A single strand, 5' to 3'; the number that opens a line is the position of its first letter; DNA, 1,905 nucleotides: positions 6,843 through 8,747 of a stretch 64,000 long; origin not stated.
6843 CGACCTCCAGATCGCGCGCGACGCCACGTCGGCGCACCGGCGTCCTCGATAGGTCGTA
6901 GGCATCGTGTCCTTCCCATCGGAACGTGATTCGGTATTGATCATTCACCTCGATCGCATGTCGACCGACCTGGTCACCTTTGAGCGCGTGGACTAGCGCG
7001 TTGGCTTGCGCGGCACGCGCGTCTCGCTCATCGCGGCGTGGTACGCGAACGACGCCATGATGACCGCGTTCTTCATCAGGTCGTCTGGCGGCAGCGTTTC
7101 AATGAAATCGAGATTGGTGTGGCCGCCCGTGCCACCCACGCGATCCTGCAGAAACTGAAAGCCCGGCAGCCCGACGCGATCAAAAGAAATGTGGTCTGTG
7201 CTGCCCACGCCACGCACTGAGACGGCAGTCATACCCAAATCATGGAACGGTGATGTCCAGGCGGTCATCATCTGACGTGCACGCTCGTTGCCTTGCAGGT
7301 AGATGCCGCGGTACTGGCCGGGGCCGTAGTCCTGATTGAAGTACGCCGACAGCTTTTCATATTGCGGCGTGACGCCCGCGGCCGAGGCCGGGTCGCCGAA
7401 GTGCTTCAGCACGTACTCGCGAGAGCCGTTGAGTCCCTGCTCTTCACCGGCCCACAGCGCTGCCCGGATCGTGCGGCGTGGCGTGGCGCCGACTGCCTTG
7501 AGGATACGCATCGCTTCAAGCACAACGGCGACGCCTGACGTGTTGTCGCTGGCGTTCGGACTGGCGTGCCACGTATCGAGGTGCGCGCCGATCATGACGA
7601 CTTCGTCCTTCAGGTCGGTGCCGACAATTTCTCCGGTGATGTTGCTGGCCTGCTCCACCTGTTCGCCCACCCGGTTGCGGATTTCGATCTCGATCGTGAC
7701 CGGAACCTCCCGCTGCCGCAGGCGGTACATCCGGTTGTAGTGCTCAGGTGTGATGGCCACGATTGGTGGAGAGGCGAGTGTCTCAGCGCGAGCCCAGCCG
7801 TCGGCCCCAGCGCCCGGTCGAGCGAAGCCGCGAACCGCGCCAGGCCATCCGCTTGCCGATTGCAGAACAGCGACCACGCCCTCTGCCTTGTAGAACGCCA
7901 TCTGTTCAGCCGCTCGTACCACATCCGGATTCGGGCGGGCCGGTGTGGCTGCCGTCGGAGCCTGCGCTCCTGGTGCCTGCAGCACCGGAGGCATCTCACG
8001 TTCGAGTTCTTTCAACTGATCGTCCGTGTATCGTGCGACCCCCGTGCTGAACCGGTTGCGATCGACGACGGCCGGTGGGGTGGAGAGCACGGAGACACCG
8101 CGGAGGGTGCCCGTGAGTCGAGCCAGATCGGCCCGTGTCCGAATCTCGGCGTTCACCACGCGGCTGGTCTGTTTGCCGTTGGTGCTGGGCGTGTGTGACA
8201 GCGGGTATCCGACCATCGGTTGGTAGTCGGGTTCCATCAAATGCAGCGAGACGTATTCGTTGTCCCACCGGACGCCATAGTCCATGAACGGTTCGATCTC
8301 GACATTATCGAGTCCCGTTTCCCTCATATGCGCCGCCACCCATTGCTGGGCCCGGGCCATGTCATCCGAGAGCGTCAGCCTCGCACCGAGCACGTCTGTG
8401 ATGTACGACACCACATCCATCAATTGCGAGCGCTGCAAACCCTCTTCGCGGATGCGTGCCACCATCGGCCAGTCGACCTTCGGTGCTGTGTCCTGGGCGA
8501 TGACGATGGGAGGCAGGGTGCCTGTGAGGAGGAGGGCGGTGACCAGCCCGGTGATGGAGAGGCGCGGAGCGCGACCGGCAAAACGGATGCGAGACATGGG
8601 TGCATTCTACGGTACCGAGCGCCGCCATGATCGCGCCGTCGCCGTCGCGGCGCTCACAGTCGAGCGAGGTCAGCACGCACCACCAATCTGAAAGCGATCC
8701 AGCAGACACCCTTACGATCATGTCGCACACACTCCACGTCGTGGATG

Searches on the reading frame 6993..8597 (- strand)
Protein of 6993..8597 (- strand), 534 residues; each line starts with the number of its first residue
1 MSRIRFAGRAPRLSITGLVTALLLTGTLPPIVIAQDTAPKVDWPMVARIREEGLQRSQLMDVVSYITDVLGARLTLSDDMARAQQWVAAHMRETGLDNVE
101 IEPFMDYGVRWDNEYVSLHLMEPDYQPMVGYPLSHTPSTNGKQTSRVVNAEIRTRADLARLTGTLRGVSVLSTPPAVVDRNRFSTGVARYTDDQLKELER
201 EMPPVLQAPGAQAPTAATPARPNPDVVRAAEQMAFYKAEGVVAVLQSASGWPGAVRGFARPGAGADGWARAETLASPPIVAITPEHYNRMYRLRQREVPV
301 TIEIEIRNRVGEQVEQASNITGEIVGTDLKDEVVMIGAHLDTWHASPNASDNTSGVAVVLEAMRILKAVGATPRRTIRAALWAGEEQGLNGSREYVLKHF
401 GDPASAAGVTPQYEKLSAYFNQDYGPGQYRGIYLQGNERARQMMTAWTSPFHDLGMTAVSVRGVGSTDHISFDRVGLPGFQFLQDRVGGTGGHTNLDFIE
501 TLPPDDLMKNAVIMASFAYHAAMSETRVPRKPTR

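Call 41: find_encoding_contigs(protein=window:6993-8597:-, flank=10000, max_places=4)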
Protein window:6993-8597:- (534 aa): 21 contigs read that carry it; 4 places shown.
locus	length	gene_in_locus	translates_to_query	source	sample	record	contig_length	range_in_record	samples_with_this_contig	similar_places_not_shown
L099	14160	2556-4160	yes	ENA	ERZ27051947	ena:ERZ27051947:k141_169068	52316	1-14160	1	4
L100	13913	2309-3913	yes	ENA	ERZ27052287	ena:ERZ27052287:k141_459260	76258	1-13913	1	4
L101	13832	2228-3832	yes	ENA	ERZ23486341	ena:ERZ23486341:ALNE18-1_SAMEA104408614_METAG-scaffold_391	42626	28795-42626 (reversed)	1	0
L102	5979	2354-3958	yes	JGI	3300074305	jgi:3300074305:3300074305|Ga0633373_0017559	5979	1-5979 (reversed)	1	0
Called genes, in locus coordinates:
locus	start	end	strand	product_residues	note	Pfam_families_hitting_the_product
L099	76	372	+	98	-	PF13384:HTH_23, PF13518:HTH_28, PF13551:HTH_29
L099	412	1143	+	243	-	PF13358:DDE_3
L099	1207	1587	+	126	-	PF06271:RDD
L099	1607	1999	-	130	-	-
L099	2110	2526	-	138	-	PF00665:rve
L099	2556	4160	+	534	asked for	PF04389:Peptidase_M28, PF01546:Peptidase_M20 (weak)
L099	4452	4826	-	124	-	PF01381:HTH_3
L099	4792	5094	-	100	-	PF05015:HigB-like_toxin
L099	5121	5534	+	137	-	-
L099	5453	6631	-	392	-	PF13173:AAA_14, PF13635:DUF4143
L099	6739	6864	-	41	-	-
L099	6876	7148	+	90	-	-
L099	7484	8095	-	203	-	PF04986:Y2_Tnp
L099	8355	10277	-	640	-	-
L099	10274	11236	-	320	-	PF00535:Glycos_transf_2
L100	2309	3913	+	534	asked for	PF04389:Peptidase_M28, PF01546:Peptidase_M20 (weak)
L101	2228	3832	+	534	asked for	PF04389:Peptidase_M28, PF01546:Peptidase_M20 (weak)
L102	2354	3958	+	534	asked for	PF04389:Peptidase_M28, PF01546:Peptidase_M20 (weak)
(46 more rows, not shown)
